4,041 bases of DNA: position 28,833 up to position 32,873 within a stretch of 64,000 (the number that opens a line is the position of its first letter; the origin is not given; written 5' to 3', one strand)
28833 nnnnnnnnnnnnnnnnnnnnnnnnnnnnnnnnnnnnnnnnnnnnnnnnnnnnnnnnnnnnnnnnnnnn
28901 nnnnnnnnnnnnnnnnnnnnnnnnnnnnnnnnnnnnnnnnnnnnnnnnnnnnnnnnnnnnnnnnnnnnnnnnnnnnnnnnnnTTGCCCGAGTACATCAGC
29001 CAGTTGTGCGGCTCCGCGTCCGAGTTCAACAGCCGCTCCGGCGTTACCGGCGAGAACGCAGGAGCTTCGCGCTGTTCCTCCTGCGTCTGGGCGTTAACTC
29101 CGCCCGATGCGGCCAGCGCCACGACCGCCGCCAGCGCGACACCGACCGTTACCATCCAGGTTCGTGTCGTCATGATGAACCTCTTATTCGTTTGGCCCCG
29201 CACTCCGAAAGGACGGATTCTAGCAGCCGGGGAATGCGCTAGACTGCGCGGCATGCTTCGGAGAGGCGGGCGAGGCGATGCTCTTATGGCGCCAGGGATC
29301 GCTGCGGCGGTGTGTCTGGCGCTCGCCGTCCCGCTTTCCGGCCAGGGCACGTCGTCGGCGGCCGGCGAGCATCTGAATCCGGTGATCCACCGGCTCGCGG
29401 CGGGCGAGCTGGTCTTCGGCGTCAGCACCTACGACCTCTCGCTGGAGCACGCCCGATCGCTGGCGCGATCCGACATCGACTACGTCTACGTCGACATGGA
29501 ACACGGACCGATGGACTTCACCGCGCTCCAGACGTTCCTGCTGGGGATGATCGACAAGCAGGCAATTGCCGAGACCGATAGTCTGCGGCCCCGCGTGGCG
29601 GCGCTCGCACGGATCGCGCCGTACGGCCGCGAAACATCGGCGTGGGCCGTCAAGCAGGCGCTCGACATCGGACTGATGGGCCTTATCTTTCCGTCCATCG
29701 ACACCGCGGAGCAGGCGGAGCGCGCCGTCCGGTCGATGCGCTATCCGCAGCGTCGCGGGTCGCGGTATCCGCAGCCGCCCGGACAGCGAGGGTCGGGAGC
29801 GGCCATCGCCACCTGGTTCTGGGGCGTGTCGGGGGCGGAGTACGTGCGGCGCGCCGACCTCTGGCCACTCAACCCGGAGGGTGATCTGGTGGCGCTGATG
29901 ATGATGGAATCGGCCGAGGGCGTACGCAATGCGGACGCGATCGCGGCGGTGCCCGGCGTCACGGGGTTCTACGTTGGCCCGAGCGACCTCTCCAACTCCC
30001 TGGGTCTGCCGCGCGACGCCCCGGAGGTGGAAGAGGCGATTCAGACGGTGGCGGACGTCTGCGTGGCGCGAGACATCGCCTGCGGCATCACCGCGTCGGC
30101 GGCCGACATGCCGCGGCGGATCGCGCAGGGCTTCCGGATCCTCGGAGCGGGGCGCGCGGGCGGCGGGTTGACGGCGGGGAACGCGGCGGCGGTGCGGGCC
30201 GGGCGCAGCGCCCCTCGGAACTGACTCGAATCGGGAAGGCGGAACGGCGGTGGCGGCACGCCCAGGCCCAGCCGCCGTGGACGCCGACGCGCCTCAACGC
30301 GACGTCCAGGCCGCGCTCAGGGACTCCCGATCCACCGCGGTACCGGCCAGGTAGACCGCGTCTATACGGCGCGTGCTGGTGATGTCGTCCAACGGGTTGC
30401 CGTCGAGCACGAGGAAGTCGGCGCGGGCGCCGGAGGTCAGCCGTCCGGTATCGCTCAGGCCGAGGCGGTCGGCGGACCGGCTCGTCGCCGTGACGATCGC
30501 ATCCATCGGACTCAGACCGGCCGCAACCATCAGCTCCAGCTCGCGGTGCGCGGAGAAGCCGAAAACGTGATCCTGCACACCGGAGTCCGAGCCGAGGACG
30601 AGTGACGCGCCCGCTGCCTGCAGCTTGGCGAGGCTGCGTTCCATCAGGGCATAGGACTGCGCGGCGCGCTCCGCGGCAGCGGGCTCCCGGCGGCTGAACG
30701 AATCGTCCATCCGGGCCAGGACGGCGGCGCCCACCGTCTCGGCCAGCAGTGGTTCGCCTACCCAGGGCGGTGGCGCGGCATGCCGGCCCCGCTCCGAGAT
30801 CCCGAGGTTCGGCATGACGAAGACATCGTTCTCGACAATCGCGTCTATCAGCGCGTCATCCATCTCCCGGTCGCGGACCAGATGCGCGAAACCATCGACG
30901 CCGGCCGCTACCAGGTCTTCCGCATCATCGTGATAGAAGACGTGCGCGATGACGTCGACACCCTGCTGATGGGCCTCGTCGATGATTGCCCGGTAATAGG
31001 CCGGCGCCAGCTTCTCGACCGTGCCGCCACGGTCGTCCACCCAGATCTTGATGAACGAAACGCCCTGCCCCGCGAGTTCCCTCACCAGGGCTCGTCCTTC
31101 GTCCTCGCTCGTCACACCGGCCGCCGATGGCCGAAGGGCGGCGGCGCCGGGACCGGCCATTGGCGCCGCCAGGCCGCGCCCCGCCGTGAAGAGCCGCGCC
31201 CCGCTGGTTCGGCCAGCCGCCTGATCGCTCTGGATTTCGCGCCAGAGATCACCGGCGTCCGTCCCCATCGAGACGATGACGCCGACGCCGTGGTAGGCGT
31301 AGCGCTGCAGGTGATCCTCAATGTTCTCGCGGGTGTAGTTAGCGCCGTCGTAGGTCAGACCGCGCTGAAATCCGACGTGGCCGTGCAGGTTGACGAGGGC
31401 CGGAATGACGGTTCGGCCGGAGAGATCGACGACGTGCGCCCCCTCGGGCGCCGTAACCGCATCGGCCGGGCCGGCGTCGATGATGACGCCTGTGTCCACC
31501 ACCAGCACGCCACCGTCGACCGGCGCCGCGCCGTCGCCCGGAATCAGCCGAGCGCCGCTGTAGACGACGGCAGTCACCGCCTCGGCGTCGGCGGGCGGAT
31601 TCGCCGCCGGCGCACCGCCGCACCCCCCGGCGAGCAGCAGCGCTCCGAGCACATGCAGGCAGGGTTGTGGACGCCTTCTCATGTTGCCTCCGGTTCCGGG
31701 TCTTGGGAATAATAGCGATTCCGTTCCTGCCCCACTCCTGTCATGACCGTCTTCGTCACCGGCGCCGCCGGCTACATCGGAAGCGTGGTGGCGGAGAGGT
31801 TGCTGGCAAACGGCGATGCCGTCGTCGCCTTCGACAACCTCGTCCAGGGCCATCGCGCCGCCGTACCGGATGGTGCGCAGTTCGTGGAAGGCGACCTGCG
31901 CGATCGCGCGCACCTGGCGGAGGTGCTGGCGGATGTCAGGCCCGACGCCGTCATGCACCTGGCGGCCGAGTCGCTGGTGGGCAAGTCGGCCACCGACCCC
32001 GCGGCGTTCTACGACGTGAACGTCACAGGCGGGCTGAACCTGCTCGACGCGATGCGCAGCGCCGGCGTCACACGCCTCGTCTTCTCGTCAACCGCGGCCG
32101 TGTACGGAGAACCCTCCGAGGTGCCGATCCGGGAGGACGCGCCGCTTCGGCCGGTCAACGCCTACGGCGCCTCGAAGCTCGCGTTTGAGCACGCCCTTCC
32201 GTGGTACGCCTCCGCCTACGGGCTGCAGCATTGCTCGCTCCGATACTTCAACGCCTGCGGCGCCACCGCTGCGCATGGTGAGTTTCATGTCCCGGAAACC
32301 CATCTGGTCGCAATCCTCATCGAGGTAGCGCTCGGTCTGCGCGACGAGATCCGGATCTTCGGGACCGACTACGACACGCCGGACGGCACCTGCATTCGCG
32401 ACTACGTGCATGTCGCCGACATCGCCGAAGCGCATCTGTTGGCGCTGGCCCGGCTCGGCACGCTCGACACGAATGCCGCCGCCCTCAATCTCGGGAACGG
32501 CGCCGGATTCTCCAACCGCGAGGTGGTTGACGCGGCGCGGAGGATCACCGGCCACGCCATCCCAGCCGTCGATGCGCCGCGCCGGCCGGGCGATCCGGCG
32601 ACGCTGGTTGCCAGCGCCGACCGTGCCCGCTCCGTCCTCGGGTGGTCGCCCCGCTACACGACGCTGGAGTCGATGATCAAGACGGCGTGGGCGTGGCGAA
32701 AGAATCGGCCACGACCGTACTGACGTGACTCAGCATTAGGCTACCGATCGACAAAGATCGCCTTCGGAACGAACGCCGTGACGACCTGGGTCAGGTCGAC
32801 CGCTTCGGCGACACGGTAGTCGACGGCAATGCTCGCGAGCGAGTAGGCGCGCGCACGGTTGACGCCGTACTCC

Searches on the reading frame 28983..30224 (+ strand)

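Call 28: search_protein_families(library=pfam, proteins=[window:28983-30224:+], max_evalue=0.01)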
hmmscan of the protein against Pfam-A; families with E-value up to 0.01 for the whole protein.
window:28983-30224:+ (413 aa): 1 family
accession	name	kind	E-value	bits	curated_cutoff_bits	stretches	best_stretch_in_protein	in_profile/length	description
PF03328.21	HpcH_HpaI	-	3.6e-23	82.5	25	1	157-382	14-203/221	HpcH/HpaI aldolase/citrate lyase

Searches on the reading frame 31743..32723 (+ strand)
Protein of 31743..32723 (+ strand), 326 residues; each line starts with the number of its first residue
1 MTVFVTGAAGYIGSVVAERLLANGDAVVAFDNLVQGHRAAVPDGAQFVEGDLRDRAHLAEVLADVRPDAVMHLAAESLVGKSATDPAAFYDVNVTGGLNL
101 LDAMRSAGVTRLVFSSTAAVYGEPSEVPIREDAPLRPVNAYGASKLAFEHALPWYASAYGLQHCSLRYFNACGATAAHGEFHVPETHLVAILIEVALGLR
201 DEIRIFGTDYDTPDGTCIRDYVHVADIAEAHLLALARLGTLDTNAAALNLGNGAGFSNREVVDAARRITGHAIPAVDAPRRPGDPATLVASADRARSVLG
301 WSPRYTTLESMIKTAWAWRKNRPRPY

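Call 28: search_protein_families(library=pfam, proteins=[window:31743-32723:+], max_evalue=0.01)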
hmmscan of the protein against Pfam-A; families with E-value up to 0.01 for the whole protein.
window:31743-32723:+ (326 aa): 11 families
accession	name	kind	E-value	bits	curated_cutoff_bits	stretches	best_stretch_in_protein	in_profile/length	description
PF01370.27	Epimerase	-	1.1e-64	218.6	20.9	1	3-238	1-228/240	NAD dependent epimerase/dehydratase family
PF16363.11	GDP_Man_Dehyd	-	6e-60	203.9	27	1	4-313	1-330/332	GDP-mannose 4,6 dehydratase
PF04321.23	RmlD_sub_bind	-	6.1e-20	71.9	27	1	1-152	1-136/287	RmlD substrate binding domain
PF01073.25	3Beta_HSD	-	3.5e-16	59.5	22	1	5-238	2-232/280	3-beta hydroxysteroid dehydrogenase/isomerase family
PF13460.12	NAD_binding_10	-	8.6e-13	49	27.2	1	7-136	1-118/184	NAD(P)H-binding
PF02719.21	Polysacc_synt_2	-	1.6e-12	47.7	20.2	1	3-173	1-173/293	Polysaccharide biosynthesis protein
PF05368.20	NmrA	-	1.6e-09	38.3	27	1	2-118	4-108/298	NmrA-like family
PF07993.18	NAD_binding_4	-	0.00014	21.5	20.1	0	68-162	90-198/258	Male sterility protein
PF00106.31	adh_short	-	0.00024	21.1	26.6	1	2-66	2-72/195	short chain dehydrogenase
PF08659.16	KR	-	0.00087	19.7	22.6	0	2-125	2-145/180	KR domain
PF03435.24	Sacchrp_dh_NADP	-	0.0094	16.7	25.1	0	3-76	1-78/129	Saccharopine dehydrogenase NADP binding domain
